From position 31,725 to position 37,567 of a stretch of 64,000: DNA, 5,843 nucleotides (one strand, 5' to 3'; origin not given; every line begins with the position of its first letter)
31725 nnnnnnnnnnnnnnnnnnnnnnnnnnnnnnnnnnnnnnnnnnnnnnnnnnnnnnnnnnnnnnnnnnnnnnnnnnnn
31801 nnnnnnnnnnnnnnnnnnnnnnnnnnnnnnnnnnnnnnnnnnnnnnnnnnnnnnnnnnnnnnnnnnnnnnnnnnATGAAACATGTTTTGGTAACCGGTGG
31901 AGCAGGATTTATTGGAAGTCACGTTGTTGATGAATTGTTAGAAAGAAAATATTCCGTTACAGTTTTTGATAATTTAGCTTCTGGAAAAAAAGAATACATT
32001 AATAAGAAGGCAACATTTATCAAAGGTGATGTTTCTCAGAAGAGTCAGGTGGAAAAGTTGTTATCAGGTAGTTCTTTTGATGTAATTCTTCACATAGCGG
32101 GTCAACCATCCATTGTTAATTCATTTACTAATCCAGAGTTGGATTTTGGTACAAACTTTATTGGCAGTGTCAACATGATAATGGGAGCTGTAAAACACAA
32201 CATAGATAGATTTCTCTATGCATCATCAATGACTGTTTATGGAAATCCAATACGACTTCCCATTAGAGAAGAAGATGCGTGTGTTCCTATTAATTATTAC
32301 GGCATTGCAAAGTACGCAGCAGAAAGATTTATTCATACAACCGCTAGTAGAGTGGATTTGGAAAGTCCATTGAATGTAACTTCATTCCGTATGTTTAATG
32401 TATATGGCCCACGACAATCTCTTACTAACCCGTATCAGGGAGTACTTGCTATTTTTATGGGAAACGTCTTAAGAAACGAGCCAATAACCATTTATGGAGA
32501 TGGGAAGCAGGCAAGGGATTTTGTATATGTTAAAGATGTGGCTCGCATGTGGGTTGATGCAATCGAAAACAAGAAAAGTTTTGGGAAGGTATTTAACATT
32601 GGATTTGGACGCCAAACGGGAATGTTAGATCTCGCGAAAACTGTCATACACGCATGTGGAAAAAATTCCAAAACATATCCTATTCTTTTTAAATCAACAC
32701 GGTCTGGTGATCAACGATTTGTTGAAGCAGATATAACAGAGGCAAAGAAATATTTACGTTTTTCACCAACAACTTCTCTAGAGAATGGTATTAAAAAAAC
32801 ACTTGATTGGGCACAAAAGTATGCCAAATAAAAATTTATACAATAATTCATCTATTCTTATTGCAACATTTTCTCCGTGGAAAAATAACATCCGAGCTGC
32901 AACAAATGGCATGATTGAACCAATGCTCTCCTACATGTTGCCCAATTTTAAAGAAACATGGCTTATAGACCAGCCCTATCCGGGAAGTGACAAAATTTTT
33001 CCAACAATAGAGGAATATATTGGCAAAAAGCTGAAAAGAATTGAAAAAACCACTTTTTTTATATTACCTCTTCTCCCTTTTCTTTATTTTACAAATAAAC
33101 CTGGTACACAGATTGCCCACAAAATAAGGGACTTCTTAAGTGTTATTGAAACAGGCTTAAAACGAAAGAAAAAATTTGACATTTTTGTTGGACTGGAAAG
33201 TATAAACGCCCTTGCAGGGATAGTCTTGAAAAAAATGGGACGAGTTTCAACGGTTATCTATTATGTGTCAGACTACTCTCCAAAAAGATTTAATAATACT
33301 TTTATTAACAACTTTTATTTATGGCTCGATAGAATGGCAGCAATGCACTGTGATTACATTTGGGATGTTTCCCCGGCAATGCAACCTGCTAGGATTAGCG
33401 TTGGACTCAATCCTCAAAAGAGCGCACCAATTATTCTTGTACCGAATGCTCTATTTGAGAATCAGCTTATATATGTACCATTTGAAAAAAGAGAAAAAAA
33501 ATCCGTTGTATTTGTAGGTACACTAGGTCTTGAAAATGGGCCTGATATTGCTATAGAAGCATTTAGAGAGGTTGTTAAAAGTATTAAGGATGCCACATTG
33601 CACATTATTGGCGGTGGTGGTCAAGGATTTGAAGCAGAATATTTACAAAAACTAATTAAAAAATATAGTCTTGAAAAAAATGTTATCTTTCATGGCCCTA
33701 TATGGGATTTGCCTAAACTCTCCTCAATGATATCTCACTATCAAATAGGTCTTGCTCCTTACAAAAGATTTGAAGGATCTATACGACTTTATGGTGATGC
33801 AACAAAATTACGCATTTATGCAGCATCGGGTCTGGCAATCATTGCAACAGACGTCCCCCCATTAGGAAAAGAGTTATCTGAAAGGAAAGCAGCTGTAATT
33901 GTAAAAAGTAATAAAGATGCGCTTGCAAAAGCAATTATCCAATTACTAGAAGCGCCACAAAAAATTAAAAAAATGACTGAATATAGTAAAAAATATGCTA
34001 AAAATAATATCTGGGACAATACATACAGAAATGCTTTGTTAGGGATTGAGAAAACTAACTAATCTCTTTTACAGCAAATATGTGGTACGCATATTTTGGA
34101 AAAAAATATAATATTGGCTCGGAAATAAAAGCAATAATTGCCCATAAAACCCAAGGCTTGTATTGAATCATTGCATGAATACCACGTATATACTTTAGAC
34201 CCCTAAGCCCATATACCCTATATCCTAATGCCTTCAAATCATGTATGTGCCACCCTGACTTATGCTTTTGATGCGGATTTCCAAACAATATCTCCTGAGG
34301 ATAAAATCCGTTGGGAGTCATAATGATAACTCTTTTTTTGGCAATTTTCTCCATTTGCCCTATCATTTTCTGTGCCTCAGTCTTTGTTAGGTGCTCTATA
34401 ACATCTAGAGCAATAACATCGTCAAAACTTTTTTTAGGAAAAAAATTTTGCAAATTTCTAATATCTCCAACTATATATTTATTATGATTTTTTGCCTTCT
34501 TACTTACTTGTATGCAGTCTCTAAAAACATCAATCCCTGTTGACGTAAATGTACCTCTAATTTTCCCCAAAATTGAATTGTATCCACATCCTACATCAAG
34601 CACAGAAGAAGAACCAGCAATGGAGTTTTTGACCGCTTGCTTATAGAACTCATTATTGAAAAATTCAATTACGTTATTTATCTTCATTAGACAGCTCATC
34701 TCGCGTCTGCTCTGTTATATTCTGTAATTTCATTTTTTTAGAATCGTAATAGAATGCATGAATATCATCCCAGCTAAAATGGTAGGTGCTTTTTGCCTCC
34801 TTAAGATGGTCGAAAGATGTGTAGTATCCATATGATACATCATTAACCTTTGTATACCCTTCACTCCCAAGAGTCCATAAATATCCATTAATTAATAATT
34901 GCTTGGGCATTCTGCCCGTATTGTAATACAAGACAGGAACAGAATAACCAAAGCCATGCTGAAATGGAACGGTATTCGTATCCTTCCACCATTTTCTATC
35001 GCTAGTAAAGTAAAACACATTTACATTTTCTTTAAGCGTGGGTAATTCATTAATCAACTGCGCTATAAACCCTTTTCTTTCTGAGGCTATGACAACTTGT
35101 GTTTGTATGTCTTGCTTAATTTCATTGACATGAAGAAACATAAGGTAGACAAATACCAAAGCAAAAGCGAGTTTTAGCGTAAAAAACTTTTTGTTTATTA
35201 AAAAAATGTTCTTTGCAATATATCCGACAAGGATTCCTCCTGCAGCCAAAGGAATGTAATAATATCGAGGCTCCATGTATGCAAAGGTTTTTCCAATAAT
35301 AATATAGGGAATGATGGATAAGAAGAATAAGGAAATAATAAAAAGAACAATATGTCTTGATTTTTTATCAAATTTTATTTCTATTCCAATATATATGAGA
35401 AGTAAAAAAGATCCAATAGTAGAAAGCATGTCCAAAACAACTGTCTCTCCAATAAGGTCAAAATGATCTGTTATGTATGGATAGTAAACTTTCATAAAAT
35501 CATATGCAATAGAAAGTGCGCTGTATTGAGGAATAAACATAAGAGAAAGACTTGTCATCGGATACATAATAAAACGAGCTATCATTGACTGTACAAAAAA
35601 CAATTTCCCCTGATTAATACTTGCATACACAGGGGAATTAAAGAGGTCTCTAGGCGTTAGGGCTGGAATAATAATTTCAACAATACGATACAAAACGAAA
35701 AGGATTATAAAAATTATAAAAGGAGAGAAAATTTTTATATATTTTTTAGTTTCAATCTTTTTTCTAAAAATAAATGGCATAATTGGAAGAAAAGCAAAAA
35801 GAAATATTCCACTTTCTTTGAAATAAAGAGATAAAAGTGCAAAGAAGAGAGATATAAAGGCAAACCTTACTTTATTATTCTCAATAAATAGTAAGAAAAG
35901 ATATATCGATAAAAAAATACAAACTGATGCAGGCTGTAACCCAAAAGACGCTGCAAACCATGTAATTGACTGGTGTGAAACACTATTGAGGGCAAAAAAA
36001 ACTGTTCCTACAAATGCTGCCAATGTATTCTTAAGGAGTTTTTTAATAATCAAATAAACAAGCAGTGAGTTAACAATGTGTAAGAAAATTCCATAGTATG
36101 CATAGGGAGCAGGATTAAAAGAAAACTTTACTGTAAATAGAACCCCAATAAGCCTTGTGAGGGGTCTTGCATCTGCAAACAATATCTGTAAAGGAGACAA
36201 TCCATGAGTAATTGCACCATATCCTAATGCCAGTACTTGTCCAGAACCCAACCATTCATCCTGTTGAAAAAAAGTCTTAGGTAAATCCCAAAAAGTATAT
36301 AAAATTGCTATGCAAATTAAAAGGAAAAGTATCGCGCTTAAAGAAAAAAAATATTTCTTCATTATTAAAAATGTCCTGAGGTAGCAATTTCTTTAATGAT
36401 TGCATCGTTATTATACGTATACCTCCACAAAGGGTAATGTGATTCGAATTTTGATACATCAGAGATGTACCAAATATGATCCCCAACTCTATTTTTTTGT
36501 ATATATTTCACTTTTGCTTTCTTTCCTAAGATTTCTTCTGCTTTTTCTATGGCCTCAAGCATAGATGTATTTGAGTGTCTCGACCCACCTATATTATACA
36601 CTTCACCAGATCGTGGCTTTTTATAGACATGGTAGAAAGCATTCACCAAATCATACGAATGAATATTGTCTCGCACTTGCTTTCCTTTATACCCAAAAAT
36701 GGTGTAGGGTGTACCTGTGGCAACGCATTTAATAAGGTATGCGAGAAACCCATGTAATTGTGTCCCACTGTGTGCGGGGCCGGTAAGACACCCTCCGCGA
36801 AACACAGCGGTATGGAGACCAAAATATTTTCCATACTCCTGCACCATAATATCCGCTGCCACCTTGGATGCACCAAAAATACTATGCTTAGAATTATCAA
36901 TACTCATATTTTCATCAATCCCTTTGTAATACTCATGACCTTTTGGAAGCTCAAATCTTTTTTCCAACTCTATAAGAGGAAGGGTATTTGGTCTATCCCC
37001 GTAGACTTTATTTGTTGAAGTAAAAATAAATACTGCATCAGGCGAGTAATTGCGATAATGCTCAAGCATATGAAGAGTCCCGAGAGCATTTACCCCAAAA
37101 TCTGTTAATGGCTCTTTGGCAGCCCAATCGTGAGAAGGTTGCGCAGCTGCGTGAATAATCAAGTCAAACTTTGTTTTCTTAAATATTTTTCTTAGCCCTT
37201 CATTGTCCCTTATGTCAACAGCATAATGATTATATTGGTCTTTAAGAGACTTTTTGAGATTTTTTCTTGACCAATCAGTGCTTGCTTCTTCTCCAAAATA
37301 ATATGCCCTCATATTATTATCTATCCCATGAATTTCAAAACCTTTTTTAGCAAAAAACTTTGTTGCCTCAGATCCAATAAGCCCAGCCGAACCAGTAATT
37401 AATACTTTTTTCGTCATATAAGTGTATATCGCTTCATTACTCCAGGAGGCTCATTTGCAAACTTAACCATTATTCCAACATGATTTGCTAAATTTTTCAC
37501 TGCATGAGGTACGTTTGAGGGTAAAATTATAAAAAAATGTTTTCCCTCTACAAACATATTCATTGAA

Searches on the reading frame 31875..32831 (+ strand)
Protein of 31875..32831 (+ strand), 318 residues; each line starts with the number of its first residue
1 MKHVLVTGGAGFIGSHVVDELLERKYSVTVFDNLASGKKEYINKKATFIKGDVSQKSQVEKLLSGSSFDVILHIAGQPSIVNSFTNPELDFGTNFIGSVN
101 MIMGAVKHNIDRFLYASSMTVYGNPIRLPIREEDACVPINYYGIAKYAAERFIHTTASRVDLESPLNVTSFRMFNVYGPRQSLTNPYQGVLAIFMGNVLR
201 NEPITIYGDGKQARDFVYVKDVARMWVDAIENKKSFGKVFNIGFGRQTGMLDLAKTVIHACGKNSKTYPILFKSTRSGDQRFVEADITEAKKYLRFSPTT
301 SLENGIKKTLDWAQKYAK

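Call 20: search_protein_families(library=pfam, proteins=[window:31875-32831:+], max_evalue=0.001)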
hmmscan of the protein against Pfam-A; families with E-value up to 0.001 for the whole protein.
window:31875-32831:+ (318 aa): 9 families
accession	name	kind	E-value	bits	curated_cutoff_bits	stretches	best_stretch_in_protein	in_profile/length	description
PF01370.27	Epimerase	-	1.5e-59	201.8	20.9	1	4-243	1-240/240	NAD dependent epimerase/dehydratase family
PF16363.11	GDP_Man_Dehyd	-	1.4e-49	169.8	27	1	5-309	1-332/332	GDP-mannose 4,6 dehydratase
PF01073.25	3Beta_HSD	-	6.6e-25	88.1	22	1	5-231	1-230/280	3-beta hydroxysteroid dehydrogenase/isomerase family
PF02719.21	Polysacc_synt_2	-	1.9e-19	70.4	20.2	1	4-281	1-269/293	Polysaccharide biosynthesis protein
PF04321.23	RmlD_sub_bind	-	2.8e-16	59.9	27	1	3-281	2-252/287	RmlD substrate binding domain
PF13460.12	NAD_binding_10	-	6.4e-14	52.7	27.2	1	8-155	1-133/184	NAD(P)H-binding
PF07993.18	NAD_binding_4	-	6e-08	32.6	20.1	0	6-28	1-23/258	Male sterility protein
PF00106.31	adh_short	-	1.5e-06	28.3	26.6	1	2-77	1-87/195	short chain dehydrogenase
PF05368.20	NmrA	-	1.6e-06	28.3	27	1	2-117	3-106/298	NmrA-like family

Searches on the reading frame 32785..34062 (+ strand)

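Call 20: search_protein_families(library=pfam, proteins=[window:32785-34062:+], max_evalue=0.001)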
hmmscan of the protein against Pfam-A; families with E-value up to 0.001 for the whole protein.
window:32785-34062:+ (425 aa): 2 families
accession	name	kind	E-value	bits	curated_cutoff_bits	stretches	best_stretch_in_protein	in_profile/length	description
PF00534.26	Glycos_transf_1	-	2.5e-20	73.2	26.4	2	235-315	12-92/172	Glycosyl transferases group 1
PF13692.12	Glyco_trans_1_4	-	3.1e-17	63.6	27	1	239-389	2-141/142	Glycosyl transferases group 1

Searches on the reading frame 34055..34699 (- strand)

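Call 20: search_protein_families(library=pfam, proteins=[window:34055-34699:-], max_evalue=0.001)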
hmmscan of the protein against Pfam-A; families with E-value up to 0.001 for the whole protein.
window:34055-34699:- (214 aa): 6 families
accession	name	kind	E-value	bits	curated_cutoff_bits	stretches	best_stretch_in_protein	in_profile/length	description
PF08241.18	Methyltransf_11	-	4.7e-10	40.4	21.2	1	34-123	1-90/95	Methyltransferase domain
PF13649.12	Methyltransf_25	-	4.6e-09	37.3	27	1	33-121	1-94/97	Methyltransferase domain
PF13847.12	Methyltransf_31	-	7.1e-09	35.9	27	1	31-128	5-109/145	Methyltransferase domain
PF07021.18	MetW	-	2.7e-07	30.8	21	1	22-130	6-111/193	Methionine biosynthesis protein MetW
PF13489.12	Methyltransf_23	-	1.5e-06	28.5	27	1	29-141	22-131/164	Methyltransferase domain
PF08242.18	Methyltransf_12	-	6.3e-06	27.3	30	1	34-121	1-93/98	Methyltransferase domain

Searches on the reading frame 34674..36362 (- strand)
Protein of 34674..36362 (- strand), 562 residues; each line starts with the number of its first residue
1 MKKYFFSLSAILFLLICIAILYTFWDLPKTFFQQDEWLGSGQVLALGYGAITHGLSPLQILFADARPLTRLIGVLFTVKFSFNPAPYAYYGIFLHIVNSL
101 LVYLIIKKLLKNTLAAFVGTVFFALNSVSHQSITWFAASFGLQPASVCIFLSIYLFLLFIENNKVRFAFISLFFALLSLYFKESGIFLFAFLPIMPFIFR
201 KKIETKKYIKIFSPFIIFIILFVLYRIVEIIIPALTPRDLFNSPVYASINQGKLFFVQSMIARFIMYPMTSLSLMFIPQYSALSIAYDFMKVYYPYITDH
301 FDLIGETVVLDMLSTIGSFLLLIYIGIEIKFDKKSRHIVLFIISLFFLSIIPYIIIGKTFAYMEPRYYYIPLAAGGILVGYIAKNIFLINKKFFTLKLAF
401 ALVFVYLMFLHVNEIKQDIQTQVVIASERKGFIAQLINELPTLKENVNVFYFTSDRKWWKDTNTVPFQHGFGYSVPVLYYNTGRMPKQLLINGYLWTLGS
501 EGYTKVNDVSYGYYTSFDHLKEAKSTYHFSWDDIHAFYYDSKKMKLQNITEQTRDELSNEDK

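Call 5: search_protein_families(library=pfam, proteins=[window:34674-36362:-], max_evalue=1)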
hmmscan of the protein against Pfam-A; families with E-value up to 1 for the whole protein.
window:34674-36362:- (562 aa): 1 family
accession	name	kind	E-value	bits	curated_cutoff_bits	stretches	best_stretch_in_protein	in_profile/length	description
PF10011.15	DUF2254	-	0.28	10.4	28.8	1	103-162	85-145/368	Predicted membrane protein (DUF2254)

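Call 73: search_protein_families(library=ncbifam, proteins=[window:34674-36362:-], max_evalue=0.01)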
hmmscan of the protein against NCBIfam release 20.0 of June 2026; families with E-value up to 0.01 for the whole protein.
window:34674-36362:- (562 aa): 0 families

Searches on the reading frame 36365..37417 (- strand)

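Call 20: search_protein_families(library=pfam, proteins=[window:36365-37417:-], max_evalue=0.001)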
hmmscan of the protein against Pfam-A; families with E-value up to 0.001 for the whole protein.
window:36365-37417:- (350 aa): 5 families
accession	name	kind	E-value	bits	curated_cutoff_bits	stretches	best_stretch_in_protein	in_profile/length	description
PF01370.27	Epimerase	-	1.9e-41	142.5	20.9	1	5-277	1-240/240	NAD dependent epimerase/dehydratase family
PF16363.11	GDP_Man_Dehyd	-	4.2e-32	112.4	27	2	6-144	1-138/332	GDP-mannose 4,6 dehydratase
PF04321.23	RmlD_sub_bind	-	1.7e-13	50.7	27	1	4-142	2-108/287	RmlD substrate binding domain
PF02719.21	Polysacc_synt_2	-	2.8e-10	40.3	20.2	1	5-138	1-131/293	Polysaccharide biosynthesis protein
PF07993.18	NAD_binding_4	-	2.7e-09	37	20.1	1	60-245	61-243/258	Male sterility protein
